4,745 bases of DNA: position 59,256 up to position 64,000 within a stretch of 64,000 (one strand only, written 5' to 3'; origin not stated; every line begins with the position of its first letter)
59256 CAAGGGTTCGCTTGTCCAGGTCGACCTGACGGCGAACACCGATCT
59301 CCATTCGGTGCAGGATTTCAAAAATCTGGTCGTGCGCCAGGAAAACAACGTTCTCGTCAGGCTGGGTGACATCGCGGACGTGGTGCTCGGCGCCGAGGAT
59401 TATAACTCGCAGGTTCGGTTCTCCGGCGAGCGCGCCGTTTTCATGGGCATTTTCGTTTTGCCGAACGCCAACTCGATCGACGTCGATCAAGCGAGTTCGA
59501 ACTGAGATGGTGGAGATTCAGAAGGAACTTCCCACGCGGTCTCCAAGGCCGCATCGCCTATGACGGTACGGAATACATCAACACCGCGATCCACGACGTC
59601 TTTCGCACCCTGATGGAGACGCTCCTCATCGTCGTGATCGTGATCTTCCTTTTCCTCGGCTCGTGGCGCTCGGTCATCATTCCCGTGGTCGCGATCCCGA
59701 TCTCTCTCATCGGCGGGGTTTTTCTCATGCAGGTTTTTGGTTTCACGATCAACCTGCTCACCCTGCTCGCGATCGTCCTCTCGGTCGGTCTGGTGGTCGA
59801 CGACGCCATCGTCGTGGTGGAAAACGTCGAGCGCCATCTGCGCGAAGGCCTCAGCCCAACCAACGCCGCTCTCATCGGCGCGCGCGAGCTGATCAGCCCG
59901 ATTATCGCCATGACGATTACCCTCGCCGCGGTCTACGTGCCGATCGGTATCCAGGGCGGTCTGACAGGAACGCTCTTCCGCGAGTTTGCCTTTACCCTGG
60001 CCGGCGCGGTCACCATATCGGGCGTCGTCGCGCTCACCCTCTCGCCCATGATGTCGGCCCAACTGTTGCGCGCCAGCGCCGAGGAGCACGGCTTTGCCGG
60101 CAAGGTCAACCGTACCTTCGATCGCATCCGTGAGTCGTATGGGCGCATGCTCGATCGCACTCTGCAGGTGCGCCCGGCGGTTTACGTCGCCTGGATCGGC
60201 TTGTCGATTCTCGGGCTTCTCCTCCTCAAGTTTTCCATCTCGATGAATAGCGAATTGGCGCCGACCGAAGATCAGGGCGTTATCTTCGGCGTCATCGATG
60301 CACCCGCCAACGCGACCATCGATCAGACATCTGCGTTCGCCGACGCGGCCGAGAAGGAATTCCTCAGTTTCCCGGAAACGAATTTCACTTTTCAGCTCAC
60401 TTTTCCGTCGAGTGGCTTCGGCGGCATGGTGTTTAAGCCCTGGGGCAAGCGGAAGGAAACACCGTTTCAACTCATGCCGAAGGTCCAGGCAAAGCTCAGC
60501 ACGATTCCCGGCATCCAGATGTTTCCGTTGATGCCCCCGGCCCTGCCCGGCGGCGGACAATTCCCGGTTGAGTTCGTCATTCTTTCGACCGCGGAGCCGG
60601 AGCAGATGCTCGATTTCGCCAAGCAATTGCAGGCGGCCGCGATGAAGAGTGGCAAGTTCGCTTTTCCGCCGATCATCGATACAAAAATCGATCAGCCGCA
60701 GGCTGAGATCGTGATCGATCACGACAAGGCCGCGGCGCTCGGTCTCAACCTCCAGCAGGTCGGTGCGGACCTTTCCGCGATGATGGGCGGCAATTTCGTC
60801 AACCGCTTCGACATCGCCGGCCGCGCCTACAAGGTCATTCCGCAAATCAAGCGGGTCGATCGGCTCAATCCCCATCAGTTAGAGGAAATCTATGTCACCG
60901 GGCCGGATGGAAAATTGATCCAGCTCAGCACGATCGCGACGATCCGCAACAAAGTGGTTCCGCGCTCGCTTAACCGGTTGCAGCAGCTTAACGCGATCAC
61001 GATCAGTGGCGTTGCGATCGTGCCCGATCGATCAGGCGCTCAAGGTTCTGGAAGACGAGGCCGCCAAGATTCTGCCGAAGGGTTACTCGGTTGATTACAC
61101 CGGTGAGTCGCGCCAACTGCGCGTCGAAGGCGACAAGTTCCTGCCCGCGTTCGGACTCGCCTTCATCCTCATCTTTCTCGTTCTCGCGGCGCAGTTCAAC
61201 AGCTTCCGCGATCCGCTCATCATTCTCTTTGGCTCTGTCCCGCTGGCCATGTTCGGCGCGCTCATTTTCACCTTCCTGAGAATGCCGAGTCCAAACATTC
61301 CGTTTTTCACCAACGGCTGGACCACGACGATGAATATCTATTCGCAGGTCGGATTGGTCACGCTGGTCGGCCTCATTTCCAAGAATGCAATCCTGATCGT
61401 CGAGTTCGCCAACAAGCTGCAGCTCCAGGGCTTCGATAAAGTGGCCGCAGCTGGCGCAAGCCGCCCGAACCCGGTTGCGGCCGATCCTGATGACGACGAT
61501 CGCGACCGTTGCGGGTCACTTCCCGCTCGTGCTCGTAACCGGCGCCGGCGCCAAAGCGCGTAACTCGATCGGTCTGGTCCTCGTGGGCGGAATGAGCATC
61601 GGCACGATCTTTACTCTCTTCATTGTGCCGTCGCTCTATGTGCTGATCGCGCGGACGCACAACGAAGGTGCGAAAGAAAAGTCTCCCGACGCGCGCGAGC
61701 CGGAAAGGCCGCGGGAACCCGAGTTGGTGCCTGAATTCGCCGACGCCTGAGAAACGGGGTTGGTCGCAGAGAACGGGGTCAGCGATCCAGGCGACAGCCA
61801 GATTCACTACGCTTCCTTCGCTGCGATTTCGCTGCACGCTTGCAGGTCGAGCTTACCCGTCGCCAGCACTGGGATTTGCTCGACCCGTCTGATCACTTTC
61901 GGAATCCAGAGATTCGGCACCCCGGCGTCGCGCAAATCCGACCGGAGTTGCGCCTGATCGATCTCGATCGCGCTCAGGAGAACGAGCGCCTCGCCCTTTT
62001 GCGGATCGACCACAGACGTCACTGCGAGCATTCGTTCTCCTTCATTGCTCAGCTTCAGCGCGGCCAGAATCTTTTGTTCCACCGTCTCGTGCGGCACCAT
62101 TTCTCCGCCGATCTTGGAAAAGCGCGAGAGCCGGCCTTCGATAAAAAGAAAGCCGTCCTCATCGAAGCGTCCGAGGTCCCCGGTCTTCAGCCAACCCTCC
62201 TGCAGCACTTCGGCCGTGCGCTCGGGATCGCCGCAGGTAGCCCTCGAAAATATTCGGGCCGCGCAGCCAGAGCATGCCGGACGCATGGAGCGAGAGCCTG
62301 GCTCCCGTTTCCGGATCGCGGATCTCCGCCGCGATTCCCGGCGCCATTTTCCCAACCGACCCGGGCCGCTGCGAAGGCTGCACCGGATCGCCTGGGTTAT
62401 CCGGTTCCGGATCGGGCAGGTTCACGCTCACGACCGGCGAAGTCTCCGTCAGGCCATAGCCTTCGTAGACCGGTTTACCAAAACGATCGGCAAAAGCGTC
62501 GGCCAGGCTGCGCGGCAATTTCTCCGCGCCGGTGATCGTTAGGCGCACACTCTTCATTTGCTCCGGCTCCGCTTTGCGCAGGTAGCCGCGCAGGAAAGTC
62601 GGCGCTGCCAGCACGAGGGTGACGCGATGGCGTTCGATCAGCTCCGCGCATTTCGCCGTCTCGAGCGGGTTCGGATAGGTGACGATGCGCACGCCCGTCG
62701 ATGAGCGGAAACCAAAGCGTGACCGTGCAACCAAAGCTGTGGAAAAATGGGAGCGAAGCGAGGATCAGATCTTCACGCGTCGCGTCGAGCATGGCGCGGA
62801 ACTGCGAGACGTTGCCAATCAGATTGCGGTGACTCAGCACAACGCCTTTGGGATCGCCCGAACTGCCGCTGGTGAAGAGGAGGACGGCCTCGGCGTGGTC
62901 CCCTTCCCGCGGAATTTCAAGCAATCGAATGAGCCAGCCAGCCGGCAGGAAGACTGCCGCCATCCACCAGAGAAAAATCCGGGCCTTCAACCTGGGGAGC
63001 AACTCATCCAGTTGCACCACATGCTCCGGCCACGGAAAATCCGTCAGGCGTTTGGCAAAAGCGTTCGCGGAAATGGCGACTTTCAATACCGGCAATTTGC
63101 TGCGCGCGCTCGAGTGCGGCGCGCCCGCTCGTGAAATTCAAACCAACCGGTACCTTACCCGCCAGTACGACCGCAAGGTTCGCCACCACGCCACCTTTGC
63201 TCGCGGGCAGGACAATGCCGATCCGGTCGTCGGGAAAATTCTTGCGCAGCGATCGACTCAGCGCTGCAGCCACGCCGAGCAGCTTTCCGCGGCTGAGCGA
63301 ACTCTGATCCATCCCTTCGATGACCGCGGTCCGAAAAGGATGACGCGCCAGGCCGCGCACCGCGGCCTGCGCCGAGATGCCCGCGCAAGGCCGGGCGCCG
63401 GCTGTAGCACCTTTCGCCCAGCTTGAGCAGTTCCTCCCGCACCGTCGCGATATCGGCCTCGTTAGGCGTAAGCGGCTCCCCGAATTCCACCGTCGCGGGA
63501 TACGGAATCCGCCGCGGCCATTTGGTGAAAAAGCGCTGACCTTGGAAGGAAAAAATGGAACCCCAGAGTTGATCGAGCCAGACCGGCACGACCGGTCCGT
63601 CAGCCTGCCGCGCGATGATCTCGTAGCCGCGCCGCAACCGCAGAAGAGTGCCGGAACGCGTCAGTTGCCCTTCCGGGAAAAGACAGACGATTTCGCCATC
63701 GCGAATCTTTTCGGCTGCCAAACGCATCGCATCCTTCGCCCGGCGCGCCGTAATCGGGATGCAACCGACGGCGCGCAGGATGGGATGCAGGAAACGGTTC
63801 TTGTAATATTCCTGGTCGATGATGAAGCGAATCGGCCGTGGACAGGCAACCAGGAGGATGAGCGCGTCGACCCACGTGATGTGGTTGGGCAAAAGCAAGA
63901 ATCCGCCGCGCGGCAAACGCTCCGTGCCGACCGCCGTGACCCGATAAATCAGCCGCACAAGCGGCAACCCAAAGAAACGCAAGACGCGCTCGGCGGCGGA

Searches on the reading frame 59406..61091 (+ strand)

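Call 47: search_protein_families(library=pfam, proteins=[window:59406-61091:+], max_evalue=0.01)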
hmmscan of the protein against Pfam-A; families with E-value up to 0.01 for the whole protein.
window:59406-61091:+ (562 aa): 2 families
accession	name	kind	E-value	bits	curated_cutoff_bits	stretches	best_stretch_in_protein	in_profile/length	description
PF00873.25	ACR_tran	-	2.4e-115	386.8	28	1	38-537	306-820/1021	AcrB/AcrD/AcrF family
PF02355.23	SecD_SecF_C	-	0.0023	17.8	20.5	1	66-203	35-169/189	Protein export membrane protein SecD/SecF, C-terminal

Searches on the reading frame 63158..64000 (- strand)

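Call 47: search_protein_families(library=pfam, proteins=[window:63158-64000:-], max_evalue=0.01)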
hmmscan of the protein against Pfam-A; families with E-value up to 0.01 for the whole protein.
window:63158-64000:- (281 aa): 1 family
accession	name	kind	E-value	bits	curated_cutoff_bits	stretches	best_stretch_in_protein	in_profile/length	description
PF01553.26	Acyltransferase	-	8.5e-25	87.5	23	1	20-142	1-131/132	Acyltransferase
